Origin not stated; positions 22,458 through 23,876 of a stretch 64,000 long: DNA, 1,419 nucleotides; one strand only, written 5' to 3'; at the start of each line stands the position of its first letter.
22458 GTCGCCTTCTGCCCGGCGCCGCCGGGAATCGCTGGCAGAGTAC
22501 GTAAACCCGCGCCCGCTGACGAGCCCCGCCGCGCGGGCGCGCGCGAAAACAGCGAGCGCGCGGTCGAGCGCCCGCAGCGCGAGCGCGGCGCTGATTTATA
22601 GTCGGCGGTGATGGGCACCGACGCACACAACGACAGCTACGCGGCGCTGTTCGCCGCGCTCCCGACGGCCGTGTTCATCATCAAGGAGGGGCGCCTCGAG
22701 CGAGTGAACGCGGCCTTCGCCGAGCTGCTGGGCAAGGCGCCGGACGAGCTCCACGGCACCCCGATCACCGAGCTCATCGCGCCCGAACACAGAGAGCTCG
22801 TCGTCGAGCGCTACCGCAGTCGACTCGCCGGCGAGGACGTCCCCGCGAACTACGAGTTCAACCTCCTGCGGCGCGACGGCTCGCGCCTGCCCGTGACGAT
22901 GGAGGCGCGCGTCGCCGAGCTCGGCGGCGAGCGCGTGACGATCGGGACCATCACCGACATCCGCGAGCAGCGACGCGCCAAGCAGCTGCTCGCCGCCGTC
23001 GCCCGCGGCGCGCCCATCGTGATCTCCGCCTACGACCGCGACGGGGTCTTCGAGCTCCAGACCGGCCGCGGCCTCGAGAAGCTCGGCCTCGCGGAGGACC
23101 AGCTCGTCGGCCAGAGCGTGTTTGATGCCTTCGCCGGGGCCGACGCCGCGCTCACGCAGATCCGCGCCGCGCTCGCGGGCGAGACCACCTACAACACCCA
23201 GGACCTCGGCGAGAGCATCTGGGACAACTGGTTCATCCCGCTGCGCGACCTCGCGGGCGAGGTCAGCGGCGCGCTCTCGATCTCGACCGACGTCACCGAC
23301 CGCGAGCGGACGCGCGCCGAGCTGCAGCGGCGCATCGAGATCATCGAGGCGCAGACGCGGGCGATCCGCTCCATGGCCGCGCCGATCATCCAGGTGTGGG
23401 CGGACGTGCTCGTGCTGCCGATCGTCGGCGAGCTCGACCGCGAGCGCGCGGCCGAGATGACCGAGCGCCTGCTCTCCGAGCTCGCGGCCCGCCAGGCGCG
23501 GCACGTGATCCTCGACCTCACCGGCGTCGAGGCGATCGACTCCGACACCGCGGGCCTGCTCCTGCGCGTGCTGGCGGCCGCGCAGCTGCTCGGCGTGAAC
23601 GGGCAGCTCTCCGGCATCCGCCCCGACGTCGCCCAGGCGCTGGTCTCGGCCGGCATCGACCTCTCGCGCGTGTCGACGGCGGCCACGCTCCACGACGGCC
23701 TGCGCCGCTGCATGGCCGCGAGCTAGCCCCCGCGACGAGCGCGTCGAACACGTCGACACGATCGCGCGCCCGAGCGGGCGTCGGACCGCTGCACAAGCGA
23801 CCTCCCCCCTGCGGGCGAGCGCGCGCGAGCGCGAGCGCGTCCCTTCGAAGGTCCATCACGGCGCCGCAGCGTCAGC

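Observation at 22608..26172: Co-directional signalling cluster: PAS-PAS-STAS protein, minimal ExbB-like channel, membrane-anchored ECF sigma, unknown ORF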

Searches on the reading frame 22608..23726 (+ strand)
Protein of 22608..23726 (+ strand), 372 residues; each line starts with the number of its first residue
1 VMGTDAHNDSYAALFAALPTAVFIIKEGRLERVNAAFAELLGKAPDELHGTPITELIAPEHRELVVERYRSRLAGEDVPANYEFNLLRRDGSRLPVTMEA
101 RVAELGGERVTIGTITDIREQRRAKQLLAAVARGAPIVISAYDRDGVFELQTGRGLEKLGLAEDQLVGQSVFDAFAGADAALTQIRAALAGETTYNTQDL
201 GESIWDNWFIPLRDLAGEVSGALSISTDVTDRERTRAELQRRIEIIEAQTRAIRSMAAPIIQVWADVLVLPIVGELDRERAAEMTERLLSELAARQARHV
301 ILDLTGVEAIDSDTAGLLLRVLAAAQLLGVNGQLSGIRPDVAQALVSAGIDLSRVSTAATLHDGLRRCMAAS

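Call 6: search_protein_families(library=pfam, proteins=[window:22608-23726:+], max_evalue=0.01)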
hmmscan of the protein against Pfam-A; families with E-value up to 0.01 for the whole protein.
window:22608-23726:+ (372 aa): 7 families
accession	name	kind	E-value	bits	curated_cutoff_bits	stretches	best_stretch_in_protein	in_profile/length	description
PF08448.16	PAS_4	-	2.6e-18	66.7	23.1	2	138-234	7-110/110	PAS fold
PF13426.13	PAS_9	-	1.7e-15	57.6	27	1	19-120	1-103/103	PAS domain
PF01740.26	STAS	-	7.1e-15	55.1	22.6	1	261-361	4-103/106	STAS domain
PF00989.32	PAS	-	1.6e-14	54.3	22.6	1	11-118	3-113/113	PAS fold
PF13466.11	STAS_2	-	1.1e-09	38.8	29.2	1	272-351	3-80/80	STAS domain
PF13188.13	PAS_8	-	4.5e-08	33.1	21.8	1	11-62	3-55/65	PAS domain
PF08447.18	PAS_3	-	6.5e-07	30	25.6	1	33-103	4-75/89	PAS fold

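Call 7: search_protein_families(library=ncbifam, proteins=[window:22608-23726:+], max_evalue=0.01)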
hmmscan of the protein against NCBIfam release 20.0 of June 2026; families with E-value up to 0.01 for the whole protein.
window:22608-23726:+ (372 aa): 8 families
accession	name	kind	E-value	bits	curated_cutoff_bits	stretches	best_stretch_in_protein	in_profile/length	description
TIGR00229.1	sensory_box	domain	6.1e-27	94.2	22.9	2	10-127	6-125/126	PAS domain S-box protein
NF052652.1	YtvA_fam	equivalog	2.6e-22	79.6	250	1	225-362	110-240/243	YtvA family blue-light photoreceptor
NF047874.1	MASE3_PAS_HK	subfamily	9e-12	44.5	560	1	7-127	263-384/655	MASE3 domain-containing sensor histidine kinase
TIGR00377.1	ant_ant_sig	superfamily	1.1e-09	38.1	53.45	1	264-350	10-96/108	anti-sigma factor antagonist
TIGR02886.1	spore_II_AA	equivalog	3.2e-07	30.3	114.75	1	263-320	5-62/106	anti-sigma F factor antagonist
NF045506.1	antisigant_RssC_Pseudo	equivalog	0.0009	19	250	1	267-351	14-99/159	anti-sigma factor antagonist RssC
NF007298.0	PRK09776.1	equivalog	0.0033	15.3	1135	1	24-130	318-426/1111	diguanylate cyclase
NF008467.0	PRK11359.1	equivalog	0.0056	14.7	857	0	24-129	152-259/800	oxygen-sensing cyclic-di-GMP phosphodiesterase DosP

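Call 90: search_protein_families(library=padloc, proteins=[window:22608-23726:+], max_evalue=0.01)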
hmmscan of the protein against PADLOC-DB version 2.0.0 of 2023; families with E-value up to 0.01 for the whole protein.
window:22608-23726:+ (372 aa): 0 families
